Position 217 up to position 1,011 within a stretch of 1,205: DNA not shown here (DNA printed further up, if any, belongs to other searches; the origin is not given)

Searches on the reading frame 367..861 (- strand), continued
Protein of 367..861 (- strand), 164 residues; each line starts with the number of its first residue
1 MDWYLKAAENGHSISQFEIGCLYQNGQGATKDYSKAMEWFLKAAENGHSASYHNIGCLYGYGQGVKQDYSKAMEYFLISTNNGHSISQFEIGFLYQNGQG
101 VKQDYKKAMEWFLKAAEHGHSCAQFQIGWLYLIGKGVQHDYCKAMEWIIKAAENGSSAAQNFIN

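Call 40: search_solved_structures(query=window:367-861:-, max_evalue=1e-10, show_alignments=1)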
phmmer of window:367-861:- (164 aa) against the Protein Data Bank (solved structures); distinct sequences matched with E-value up to 1e-10: 18.
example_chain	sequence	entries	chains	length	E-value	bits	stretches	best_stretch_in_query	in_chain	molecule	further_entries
8sxq_A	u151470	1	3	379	5.9e-87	293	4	5-157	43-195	SEL-1 repeat protein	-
4bwr_A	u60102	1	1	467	4.5e-76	257.6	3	6-156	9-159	PROTEIN CORRESPONDING TO LOCUS C5321 FROM CFT073 E.COLI STRAIN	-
6ok3_A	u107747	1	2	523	2.1e-67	229.4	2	3-163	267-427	Sel1 repeat protein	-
8kes_D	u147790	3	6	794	1e-52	181.6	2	36-155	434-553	Protein sel-1 homolog 1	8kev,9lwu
6deh_A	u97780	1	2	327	1e-48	168.6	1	1-162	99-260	TPR repeat protein, protein-protein interaction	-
6ork_A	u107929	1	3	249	1.8e-46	161.3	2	16-149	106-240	Sel1 repeat protein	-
9uav_C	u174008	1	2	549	1.7e-43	151.6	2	37-155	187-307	Protein sel-1 homolog 1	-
8ket_C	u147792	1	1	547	1.9e-43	151.5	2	37-155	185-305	Protein sel-1 homolog 1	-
9og0_C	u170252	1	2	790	8e-42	146.2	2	38-155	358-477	Protein sel-1 homolog 1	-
6onw_A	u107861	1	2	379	6e-39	136.8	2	81-161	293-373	Sel1 repeat protein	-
6ur7_A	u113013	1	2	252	3.1e-36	128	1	2-152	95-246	Sel1 repeat family protein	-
5b26_A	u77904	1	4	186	1.3e-30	109.7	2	36-138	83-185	Protein sel-1 homolog 1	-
1ouv_A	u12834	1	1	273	5.9e-27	97.8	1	4-151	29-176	conserved hypothetical secreted protein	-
6orc_A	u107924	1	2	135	5.5e-18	68.6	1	80-153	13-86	Sel1 repeat protein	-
8d9x_A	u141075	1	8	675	1.5e-17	67.2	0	30-131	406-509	Maltodextrin-binding protein,DAP3-binding cell death enhancer 1 short form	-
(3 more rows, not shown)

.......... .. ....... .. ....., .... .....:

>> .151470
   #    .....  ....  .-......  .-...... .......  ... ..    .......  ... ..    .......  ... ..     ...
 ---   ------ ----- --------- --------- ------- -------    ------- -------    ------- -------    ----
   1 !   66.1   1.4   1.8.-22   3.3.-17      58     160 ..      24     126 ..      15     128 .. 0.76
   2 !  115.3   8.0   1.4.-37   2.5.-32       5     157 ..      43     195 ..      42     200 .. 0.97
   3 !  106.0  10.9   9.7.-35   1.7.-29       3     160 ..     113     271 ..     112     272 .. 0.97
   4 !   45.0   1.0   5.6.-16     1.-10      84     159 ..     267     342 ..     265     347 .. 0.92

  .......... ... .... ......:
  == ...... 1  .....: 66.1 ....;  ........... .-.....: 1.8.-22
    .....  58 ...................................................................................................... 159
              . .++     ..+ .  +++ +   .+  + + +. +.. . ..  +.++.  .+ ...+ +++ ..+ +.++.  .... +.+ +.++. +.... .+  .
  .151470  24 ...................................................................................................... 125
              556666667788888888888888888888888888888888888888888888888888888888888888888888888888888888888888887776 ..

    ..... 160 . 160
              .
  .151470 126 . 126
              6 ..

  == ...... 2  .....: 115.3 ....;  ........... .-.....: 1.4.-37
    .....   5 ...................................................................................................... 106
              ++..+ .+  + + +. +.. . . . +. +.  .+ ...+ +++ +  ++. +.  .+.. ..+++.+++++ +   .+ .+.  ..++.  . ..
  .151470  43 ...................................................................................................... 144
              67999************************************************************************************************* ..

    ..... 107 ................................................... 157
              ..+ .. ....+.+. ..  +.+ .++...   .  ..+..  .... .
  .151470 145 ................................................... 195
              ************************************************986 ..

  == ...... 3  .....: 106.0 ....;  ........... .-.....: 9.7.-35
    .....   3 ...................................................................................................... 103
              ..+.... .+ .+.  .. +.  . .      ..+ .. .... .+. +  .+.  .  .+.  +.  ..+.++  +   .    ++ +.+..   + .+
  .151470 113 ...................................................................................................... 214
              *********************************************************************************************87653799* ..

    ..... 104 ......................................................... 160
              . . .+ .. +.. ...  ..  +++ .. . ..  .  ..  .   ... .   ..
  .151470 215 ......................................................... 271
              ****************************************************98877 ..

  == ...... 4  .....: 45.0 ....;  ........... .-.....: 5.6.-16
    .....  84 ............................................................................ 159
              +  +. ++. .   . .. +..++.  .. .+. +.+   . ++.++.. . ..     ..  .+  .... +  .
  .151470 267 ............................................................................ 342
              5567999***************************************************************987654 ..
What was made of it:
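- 367..861 (-): Intact 164-aa ORF with a TGA stop. It consists of a lone second helix, four complete Sel1-like repeats (D, A, B, C) and a short C-terminal helix. Call 40 (PDB 8sxq, E = 5.9e-87).
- On Sel1-like repeat (SLR) proteins, Pfam PF08238: Call 40: strong sequence matches to solved SLR structures.
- Closest known: Bacterial Sel1-like repeat proteins with solved structures: LceB of Legionella pneumophila. Same: E-values run from 5.9e-87 to 5.9e-27 (call 40).
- Closest known: Eukaryotic SEL1L / Hrd3 family. Same: The same repeat type (E = 1e-52, call 40).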

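Call 44: list_cluster_members(proteins=[P0033, P0026, P0350, P0287, P0028, P0271, P0022, P0279, P0314, P0324])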
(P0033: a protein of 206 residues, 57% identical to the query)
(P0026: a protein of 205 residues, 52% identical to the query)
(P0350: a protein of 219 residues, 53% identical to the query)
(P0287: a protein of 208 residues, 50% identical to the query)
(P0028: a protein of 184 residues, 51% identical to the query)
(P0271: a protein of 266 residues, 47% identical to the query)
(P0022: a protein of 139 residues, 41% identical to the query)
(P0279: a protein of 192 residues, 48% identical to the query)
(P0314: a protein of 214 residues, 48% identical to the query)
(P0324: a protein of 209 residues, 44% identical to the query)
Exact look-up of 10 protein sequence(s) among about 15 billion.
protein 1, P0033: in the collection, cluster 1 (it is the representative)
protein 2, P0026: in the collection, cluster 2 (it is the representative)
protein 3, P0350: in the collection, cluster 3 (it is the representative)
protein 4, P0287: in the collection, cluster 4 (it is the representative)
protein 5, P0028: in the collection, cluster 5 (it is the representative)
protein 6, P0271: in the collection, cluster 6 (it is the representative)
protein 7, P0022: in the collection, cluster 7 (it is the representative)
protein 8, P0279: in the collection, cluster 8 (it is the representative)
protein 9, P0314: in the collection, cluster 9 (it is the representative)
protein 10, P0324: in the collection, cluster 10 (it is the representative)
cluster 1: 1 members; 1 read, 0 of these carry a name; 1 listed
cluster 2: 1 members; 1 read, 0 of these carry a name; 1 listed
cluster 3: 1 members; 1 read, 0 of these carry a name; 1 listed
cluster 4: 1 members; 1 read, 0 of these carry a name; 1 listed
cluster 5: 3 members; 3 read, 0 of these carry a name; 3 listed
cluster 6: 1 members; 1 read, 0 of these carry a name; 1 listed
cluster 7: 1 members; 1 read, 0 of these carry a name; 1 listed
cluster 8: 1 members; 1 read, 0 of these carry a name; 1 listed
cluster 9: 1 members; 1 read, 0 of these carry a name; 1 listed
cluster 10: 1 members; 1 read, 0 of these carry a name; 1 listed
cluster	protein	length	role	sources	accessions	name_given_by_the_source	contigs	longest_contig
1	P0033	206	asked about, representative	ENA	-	-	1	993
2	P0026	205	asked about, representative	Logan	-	-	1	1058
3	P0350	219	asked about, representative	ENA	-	-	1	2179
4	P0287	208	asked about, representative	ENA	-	-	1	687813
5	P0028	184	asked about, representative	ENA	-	-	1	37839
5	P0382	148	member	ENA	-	-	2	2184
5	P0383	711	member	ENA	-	-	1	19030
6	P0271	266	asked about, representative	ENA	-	-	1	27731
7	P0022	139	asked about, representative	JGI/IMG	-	-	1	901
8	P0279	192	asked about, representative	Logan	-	-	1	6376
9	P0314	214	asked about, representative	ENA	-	-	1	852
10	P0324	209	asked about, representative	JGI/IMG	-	-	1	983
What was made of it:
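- Tried and rejected: Cluster look-ups of the best unnamed hits returned no names (call 44).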

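Call 47: predict_structure(alignment_id=A1)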
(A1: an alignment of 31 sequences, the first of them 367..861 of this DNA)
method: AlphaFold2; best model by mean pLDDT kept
length: 164 residues; sequences in the alignment: 31
mean_pLDDT: 97.7   pTM: 0.90
mean pLDDT of the five models: 97.7, 97.6, 97.6, 97.5, 97.3
residues with pLDDT >= 90: 163; 70-90: 1; 50-70: 0; < 50: 0
segments of 3 or more residues with pLDDT < 50: none
pLDDT, mean of each block of 10 residues (from residue 1): 93 98 97 98 97 98 98 98 96 98 98 98 99 98 98 98 97
secondary structure, 60 per line:
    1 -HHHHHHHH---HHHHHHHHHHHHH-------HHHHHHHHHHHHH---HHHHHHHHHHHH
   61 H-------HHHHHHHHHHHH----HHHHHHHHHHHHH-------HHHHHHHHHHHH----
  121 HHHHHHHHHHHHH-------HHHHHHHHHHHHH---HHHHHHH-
elements in order: H2-9 H13-25 H33-45 H49-61 H69-80 H85-97 H105-116 H121-133 H141-153 H157-163
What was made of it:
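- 367..861 (-): Call 47 (AlphaFold pLDDT 97.7, 10 helices).
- On Sel1-like repeat (SLR) proteins, Pfam PF08238: Call 47: AlphaFold mean pLDDT 97.7, pTM 0.90, 10 helices in a regular A/B pattern.
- Closest known: Bacterial Sel1-like repeat proteins with solved structures: LceB of Legionella pneumophila. Same: The predicted fold is the same solenoid of helix pairs (call 47).
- The ORF starts with an unpaired second helix: call 47. The ORF itself is flawless, with four canonical repeats and pLDDT 97.7 (call 47), so it could still be expressed and functional. It starts in the middle of a repeat with an unpaired helix and no N-terminal cap or targeting sequence (call 47).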
